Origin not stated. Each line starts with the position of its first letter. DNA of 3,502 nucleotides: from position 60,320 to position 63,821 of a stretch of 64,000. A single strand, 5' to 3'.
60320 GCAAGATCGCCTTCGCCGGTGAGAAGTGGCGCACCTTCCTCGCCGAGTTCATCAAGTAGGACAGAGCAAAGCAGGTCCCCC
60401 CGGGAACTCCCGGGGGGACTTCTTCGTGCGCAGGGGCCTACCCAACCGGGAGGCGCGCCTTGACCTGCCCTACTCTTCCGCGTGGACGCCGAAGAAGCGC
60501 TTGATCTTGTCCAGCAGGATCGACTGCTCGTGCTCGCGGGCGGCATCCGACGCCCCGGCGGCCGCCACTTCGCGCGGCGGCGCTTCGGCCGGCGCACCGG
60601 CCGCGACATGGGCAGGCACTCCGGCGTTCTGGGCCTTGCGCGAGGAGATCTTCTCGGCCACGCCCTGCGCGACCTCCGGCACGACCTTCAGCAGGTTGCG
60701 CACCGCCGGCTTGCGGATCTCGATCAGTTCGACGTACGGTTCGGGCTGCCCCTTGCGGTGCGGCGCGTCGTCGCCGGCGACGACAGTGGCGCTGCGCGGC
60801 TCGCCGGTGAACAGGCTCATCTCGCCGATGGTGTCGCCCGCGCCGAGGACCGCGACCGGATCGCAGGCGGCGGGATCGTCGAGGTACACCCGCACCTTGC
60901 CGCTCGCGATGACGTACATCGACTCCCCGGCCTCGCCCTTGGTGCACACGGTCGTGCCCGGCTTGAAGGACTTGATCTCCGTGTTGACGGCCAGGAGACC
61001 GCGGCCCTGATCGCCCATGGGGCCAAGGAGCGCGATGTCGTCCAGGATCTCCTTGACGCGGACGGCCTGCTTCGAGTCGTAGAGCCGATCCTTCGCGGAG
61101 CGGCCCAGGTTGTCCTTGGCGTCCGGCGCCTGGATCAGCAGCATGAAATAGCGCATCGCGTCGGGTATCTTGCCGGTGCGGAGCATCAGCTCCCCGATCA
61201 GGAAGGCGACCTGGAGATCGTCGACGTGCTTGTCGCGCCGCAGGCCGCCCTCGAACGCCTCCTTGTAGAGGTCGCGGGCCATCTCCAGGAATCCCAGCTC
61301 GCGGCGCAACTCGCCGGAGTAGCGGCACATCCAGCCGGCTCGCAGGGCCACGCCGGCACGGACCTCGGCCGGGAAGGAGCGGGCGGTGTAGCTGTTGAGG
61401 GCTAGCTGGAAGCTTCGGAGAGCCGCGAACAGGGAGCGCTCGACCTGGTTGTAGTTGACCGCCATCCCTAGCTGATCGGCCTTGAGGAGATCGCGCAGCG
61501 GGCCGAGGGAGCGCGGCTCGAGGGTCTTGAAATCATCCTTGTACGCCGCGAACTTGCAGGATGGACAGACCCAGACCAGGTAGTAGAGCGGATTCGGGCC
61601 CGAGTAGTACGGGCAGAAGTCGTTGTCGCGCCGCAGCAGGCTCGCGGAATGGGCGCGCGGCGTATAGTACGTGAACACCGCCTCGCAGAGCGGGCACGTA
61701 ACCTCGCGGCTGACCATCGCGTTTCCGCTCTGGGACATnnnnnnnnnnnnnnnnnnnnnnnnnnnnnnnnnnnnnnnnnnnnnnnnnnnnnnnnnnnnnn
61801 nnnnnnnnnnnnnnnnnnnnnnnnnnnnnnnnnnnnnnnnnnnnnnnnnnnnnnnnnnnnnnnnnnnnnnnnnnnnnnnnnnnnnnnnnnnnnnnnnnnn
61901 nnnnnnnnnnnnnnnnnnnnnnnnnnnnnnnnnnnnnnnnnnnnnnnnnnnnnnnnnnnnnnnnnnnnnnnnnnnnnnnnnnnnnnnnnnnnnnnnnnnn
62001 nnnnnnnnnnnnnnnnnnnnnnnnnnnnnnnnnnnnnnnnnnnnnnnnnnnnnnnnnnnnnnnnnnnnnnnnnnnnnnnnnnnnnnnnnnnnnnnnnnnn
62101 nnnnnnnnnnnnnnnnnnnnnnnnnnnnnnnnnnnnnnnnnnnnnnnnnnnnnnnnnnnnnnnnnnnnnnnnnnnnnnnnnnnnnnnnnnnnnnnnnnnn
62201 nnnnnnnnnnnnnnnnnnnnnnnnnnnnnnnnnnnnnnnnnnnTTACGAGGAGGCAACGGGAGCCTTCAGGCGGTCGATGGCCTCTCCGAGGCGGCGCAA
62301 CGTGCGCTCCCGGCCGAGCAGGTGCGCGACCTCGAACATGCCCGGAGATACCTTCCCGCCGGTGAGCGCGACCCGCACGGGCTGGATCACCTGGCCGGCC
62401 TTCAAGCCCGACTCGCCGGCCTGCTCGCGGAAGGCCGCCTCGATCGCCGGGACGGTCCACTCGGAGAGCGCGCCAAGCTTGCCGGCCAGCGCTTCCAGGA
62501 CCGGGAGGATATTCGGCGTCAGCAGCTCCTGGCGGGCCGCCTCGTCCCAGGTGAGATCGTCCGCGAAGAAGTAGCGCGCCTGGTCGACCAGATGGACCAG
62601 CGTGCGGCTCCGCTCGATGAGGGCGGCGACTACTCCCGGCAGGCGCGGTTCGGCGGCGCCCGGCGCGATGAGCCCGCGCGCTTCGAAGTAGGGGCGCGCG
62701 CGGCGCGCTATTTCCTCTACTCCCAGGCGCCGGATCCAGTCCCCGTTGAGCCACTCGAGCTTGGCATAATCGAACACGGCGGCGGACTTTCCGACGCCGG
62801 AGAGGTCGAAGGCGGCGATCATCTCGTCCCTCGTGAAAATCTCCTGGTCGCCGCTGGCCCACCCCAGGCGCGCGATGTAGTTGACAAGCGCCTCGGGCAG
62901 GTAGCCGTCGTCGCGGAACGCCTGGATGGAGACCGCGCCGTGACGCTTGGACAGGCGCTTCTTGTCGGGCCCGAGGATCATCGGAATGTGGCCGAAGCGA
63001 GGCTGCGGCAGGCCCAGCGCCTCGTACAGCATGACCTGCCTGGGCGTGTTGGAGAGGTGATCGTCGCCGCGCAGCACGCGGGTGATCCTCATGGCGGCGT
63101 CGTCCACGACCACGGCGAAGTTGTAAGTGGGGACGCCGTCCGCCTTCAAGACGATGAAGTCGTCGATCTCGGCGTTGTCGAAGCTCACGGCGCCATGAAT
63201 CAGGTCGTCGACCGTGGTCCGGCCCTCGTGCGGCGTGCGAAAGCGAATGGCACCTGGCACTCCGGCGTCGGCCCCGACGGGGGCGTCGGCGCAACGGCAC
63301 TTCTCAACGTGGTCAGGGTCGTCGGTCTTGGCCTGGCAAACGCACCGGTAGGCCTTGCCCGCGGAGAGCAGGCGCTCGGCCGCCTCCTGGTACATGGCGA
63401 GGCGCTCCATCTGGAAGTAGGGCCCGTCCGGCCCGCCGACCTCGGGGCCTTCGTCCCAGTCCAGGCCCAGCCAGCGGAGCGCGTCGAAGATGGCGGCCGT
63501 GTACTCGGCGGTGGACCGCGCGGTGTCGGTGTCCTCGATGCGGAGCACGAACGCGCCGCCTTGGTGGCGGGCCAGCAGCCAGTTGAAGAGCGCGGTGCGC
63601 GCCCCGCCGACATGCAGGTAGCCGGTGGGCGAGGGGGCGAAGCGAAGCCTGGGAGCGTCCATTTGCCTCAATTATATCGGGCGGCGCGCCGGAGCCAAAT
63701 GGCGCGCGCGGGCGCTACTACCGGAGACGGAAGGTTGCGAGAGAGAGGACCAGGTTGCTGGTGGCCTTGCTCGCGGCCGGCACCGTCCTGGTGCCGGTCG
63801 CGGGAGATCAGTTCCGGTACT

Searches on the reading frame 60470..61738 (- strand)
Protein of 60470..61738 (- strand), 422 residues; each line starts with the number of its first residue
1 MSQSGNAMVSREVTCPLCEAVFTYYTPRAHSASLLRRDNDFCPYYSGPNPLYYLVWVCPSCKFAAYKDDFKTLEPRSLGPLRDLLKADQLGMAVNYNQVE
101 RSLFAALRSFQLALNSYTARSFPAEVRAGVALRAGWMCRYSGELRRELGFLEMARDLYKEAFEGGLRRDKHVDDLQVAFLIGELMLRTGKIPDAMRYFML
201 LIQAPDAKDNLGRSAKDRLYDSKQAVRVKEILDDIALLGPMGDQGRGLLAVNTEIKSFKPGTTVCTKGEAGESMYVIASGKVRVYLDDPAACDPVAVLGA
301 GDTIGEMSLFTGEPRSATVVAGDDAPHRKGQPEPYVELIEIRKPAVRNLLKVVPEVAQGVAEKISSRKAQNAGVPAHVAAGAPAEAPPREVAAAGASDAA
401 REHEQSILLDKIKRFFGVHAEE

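Call 81: search_protein_families(library=pfam, proteins=[window:60470-61738:-], max_evalue=0.0001)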
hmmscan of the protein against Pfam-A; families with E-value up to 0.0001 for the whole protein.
window:60470-61738:- (422 aa): 2 families
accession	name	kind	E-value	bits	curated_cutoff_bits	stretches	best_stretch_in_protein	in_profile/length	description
PF09986.15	DUF2225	-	3.9e-41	141.6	21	1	10-217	3-209/214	Uncharacterized protein conserved in bacteria (DUF2225)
PF00027.35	cNMP_binding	-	2.4e-18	66.3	27.5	1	256-323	2-70/89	Cyclic nucleotide-binding domain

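Call 88: find_encoding_contigs(protein=window:60470-61738:-, flank=10000, max_places=4)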
Protein window:60470-61738:- (422 aa): 1 contig read that carries it; 1 place shown.
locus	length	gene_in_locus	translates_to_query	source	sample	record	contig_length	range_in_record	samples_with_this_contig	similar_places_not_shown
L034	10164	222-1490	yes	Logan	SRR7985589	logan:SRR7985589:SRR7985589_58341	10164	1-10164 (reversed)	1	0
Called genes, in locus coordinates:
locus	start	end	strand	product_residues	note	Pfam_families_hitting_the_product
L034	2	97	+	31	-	?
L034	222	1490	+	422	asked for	PF09986:DUF2225, PF00027:cNMP_binding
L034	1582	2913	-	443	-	PF03415:Peptidase_C11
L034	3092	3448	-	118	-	-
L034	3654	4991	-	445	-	PF00006:ATP-synt_ab, PF18269:T3SS_ATPase_C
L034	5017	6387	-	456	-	PF02108:FliH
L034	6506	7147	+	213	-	PF05239:PRC (weak)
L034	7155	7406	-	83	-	PF19102:DUF5789 (weak)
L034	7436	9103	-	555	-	-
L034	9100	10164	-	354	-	?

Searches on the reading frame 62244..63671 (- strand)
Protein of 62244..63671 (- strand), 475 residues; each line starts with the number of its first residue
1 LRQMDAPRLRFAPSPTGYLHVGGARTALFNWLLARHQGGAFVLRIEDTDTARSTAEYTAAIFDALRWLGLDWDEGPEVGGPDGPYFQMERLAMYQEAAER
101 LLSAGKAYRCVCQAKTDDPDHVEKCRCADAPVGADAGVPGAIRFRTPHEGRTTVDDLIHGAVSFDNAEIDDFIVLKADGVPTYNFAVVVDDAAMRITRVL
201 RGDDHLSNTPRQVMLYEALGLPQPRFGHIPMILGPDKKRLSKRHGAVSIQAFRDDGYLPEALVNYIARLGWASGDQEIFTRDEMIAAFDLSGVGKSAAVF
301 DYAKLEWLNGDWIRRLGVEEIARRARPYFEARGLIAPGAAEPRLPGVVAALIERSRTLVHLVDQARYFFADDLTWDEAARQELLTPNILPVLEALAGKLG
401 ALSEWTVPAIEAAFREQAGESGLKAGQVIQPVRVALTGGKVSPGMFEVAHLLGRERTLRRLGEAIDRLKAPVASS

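Call 81: search_protein_families(library=pfam, proteins=[window:62244-63671:-], max_evalue=0.0001)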
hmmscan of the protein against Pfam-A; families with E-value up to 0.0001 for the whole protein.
window:62244-63671:- (475 aa): 2 families
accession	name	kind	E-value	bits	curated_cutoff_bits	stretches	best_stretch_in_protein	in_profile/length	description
PF00749.27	tRNA-synt_1c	-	4.9e-92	308.7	23.4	1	8-307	3-314/314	tRNA synthetases class I (E and Q), catalytic domain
PF19269.4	Anticodon_2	-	3.2e-35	122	23.6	1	321-465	2-141/141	Anticodon binding domain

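Call 86: find_encoding_contigs(protein=window:62244-63671:-, flank=10000, max_places=4)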
Protein window:62244-63671:- (475 aa): no gene with exactly this product is on record in the collection.
